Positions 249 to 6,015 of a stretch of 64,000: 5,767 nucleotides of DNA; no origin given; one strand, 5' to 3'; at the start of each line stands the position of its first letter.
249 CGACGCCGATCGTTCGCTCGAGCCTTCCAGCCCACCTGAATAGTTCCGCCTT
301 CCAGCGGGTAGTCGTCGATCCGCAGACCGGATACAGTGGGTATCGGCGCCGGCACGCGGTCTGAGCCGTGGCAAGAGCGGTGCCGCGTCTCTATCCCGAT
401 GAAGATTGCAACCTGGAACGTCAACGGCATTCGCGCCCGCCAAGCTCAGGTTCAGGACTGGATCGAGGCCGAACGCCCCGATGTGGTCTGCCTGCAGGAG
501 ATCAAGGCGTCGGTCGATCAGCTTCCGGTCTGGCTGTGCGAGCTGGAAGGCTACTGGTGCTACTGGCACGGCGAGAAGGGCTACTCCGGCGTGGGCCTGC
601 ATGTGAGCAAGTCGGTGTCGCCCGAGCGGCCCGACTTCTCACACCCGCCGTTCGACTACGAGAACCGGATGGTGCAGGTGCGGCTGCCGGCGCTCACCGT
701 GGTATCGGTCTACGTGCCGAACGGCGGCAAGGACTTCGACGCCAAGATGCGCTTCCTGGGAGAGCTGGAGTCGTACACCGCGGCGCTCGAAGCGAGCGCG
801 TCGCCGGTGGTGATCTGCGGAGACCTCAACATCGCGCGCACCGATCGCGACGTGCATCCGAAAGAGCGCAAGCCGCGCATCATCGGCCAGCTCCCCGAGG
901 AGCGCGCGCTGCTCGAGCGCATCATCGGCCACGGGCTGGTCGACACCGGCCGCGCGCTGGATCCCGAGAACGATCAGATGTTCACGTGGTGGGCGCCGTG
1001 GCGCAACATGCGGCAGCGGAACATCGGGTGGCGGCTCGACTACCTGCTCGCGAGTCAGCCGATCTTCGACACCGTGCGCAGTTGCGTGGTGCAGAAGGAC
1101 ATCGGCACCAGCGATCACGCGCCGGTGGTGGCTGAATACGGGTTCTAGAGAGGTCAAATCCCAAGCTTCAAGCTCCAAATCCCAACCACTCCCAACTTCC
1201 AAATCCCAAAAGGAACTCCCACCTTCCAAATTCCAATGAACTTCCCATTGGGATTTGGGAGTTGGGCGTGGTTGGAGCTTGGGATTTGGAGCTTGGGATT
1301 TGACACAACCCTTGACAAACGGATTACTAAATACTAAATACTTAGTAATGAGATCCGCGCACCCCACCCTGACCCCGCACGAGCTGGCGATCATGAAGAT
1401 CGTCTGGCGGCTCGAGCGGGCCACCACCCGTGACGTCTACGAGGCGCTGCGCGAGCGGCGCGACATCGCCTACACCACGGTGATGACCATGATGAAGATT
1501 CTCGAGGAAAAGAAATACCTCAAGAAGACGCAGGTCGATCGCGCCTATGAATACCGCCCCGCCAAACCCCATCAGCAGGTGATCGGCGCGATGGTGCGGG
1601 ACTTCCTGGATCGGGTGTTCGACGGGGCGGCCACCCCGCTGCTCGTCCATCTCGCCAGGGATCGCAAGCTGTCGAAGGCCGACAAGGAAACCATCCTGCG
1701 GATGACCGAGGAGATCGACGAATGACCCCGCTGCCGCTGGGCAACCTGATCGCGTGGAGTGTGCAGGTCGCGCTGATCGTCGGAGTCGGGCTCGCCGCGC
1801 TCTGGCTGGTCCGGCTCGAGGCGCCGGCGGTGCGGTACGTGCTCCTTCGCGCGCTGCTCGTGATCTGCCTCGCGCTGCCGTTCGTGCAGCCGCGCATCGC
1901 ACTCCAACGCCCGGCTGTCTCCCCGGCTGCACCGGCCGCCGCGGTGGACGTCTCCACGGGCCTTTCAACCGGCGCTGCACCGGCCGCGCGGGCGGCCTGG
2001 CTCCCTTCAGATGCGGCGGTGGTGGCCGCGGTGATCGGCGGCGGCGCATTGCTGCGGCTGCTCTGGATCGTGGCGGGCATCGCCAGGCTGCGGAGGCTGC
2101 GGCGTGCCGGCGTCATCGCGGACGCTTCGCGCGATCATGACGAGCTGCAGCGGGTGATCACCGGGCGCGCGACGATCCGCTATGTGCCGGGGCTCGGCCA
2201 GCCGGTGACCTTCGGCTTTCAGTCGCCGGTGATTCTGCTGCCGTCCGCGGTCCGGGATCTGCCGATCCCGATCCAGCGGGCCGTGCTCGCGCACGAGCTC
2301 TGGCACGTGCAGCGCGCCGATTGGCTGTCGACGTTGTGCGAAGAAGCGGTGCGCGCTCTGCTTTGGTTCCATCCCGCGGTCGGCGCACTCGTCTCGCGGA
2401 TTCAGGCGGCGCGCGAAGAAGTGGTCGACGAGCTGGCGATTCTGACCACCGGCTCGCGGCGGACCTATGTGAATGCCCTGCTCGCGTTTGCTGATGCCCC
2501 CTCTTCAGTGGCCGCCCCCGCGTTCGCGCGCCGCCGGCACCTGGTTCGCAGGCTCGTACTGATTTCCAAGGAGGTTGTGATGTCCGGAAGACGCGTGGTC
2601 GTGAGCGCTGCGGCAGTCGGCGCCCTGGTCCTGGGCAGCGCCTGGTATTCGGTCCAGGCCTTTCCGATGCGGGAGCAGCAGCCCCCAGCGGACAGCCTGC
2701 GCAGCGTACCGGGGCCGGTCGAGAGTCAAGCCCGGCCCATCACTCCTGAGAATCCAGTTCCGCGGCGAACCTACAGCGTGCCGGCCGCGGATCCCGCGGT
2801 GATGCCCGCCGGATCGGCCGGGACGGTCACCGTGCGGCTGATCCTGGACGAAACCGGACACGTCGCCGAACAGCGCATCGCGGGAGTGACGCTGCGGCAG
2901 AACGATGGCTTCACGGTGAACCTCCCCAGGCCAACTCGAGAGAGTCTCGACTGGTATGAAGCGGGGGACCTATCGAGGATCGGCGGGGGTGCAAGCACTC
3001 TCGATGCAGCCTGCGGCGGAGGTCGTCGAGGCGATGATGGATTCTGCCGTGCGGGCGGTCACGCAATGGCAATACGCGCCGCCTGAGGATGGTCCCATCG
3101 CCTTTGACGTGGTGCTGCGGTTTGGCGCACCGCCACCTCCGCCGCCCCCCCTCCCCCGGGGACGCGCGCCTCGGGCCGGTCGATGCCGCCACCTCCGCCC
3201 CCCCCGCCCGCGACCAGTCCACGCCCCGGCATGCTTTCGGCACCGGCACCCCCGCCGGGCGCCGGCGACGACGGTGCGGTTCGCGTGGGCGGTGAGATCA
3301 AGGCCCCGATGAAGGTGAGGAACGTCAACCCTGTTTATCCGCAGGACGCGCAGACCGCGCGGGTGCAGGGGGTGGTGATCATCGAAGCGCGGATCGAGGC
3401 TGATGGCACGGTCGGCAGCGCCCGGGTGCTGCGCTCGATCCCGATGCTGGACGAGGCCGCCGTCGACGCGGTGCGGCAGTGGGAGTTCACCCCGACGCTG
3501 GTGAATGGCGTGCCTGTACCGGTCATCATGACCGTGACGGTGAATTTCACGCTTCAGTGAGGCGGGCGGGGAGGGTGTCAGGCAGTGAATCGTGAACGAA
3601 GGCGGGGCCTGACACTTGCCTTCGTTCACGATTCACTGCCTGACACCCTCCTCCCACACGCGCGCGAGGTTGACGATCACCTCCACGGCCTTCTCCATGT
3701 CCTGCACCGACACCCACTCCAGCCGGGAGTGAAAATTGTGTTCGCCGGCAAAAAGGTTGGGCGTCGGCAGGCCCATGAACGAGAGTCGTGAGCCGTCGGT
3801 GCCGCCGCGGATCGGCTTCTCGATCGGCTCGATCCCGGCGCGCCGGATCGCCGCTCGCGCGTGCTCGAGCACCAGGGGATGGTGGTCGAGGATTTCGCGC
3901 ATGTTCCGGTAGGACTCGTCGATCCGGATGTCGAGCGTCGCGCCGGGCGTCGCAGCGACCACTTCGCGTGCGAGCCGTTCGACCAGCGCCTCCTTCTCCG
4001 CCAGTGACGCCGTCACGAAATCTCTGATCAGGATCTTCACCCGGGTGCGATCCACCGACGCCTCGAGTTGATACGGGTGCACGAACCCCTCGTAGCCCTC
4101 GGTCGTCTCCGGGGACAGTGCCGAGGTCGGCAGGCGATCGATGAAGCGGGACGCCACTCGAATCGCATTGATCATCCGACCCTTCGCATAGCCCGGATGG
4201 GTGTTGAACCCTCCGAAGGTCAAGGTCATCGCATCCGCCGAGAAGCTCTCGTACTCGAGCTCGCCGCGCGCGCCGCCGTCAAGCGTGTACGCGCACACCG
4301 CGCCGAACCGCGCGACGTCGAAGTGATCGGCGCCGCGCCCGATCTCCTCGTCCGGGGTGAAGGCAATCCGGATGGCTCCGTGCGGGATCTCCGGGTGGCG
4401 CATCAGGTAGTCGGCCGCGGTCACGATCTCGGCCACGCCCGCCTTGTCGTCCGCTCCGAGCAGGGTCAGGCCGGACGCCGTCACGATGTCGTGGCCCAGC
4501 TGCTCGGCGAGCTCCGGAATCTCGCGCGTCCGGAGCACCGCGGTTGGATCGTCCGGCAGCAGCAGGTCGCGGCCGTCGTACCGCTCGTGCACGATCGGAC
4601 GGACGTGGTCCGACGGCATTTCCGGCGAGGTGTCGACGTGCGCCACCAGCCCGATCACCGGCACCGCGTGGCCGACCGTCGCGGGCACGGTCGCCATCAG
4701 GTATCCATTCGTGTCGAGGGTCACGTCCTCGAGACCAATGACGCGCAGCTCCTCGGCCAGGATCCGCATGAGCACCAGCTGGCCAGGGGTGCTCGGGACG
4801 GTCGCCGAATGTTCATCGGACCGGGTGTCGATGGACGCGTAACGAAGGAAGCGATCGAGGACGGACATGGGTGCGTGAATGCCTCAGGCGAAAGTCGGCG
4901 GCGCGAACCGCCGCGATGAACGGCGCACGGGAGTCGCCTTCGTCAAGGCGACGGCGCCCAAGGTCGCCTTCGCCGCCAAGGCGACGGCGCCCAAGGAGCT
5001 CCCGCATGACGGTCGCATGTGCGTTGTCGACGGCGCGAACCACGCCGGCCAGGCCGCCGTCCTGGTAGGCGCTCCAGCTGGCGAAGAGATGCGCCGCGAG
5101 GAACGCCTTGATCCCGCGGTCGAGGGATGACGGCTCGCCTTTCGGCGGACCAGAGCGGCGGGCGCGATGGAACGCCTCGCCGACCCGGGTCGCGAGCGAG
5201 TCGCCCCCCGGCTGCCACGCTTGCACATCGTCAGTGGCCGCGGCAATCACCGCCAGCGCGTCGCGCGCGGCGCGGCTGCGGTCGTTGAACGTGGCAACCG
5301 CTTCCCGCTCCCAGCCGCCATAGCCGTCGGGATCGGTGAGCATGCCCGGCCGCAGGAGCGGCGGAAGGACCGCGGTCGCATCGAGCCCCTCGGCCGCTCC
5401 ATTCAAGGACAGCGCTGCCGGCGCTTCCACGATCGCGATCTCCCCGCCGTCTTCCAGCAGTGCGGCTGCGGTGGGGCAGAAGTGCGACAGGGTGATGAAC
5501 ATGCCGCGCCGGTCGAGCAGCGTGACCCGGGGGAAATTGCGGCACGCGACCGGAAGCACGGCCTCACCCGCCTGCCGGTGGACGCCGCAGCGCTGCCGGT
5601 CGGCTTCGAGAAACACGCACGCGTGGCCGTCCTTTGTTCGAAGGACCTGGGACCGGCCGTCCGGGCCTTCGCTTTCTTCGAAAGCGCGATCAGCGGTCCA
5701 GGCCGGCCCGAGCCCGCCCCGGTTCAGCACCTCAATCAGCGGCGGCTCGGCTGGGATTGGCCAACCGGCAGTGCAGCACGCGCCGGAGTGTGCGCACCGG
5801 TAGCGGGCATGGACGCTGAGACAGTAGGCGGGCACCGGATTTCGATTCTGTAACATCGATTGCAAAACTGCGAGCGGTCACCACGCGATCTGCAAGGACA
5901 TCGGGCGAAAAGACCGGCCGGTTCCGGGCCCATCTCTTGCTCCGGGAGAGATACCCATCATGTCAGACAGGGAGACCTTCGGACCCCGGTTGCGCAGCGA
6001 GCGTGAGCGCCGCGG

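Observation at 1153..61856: Nearly every intergenic gap carries a palindromic element whose arms are tandem 7-9 nt units (at least 6 families, ~17 copies in 64 kb)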

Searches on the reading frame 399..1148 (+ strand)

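Call 13: search_protein_families(library=pfam, proteins=[window:399-1148:+])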
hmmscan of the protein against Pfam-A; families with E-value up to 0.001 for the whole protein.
window:399-1148:+ (249 aa): 2 families
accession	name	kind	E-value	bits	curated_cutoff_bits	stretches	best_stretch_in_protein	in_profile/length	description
PF03372.29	Exo_endo_phos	-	3.9e-30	105.6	24.5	1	4-240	1-225/225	Endonuclease/Exonuclease/phosphatase family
PF14529.12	Exo_endo_phos_2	-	0.00013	22.3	27.4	0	100-243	2-116/117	Endonuclease-reverse transcriptase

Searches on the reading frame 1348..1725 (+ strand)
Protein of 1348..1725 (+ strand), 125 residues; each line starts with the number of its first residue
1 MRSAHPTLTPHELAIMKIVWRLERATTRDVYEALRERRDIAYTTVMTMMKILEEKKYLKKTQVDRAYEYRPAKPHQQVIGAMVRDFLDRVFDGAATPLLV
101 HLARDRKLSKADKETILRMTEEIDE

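Call 13: search_protein_families(library=pfam, proteins=[window:1348-1725:+])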
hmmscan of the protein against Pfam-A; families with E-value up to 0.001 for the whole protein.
window:1348-1725:+ (125 aa): 2 families
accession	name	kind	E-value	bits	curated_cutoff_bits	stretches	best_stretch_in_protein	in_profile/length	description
PF03965.22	Penicillinase_R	-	3.6e-29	101.9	22.6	1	8-120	1-113/115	Penicillinase repressor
PF01475.25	FUR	-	8.9e-05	23.1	23.1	1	8-79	6-83/121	Ferric uptake regulator family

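Call 47: find_encoding_contigs(protein=window:1348-1725:+, flank=10000, max_places=10)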
Protein window:1348-1725:+ (125 aa): 4 contigs read that carry it; 4 places shown.
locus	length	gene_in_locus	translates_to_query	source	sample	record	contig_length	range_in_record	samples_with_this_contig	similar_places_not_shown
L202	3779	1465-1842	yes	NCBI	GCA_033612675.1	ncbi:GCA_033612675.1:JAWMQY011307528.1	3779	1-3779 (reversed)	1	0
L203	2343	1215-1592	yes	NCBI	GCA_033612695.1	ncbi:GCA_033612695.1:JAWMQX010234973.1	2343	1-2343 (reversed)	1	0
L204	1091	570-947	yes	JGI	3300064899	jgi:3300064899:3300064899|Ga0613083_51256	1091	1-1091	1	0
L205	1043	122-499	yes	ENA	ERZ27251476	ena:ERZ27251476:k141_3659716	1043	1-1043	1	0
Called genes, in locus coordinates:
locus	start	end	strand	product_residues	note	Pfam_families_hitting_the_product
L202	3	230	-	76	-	?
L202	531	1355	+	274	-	PF03372:Exo_endo_phos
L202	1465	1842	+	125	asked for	PF03965:Penicillinase_R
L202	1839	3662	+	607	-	PF05569:Peptidase_M56, PF03544:TonB_C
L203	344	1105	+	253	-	PF03372:Exo_endo_phos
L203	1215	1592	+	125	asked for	PF03965:Penicillinase_R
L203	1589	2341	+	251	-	?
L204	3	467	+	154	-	?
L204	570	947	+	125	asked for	PF03965:Penicillinase_R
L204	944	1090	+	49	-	?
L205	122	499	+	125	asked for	PF03965:Penicillinase_R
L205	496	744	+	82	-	-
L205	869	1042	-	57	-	?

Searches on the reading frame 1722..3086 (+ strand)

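Call 13: search_protein_families(library=pfam, proteins=[window:1722-3086:+])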
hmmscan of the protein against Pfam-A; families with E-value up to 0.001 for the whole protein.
window:1722-3086:+ (454 aa): 1 family
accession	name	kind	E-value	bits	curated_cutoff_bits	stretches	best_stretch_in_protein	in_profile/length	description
PF05569.17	Peptidase_M56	-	6.2e-20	72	31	1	45-279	39-294/296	BlaR1 peptidase M56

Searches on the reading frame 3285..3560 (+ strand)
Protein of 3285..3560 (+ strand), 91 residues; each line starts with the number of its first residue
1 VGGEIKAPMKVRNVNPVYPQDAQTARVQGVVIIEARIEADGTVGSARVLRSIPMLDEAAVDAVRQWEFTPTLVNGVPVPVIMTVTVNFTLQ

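Call 13: search_protein_families(library=pfam, proteins=[window:3285-3560:+])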
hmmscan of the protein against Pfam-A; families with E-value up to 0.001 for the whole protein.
window:3285-3560:+ (91 aa): 1 family
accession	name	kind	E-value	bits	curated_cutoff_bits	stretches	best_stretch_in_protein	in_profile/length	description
PF03544.19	TonB_C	-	1.1e-22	80.7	24.6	1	15-90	2-79/79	Gram-negative bacterial TonB protein C-terminal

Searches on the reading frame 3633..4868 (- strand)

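Call 13: search_protein_families(library=pfam, proteins=[window:3633-4868:-])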
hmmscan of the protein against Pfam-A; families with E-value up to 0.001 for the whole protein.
window:3633-4868:- (411 aa): 3 families
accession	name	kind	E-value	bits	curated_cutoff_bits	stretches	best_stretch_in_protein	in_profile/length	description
PF01546.33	Peptidase_M20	-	2.4e-13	50.9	24.6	1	139-402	34-204/206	Peptidase family M20/M25/M40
PF07687.19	M20_dimer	-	1e-10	42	21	1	207-302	2-101/107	Peptidase dimerisation domain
PF05343.19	Peptidase_M42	-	0.00051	19.6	23.2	0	140-201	134-193/292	M42 glutamyl aminopeptidase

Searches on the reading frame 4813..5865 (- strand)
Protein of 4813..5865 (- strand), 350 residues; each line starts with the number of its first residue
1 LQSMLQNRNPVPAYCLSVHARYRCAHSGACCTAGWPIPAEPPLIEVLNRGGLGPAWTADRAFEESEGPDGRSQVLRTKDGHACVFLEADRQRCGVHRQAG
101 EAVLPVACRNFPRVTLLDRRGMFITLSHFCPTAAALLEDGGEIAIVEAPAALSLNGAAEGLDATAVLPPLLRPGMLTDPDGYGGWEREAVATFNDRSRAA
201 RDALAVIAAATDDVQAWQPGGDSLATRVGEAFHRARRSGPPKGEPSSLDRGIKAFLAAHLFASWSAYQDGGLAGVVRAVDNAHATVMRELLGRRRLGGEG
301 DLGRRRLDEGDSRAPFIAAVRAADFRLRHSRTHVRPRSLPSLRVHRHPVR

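Call 13: search_protein_families(library=pfam, proteins=[window:4813-5865:-])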
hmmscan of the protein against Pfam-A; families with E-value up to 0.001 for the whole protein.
window:4813-5865:- (350 aa): 1 family
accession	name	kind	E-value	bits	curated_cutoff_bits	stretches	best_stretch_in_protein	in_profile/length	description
PF03692.20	CxxCxxCC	-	0.0002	22.4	23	1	24-131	2-85/85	Putative zinc- or iron-chelating domain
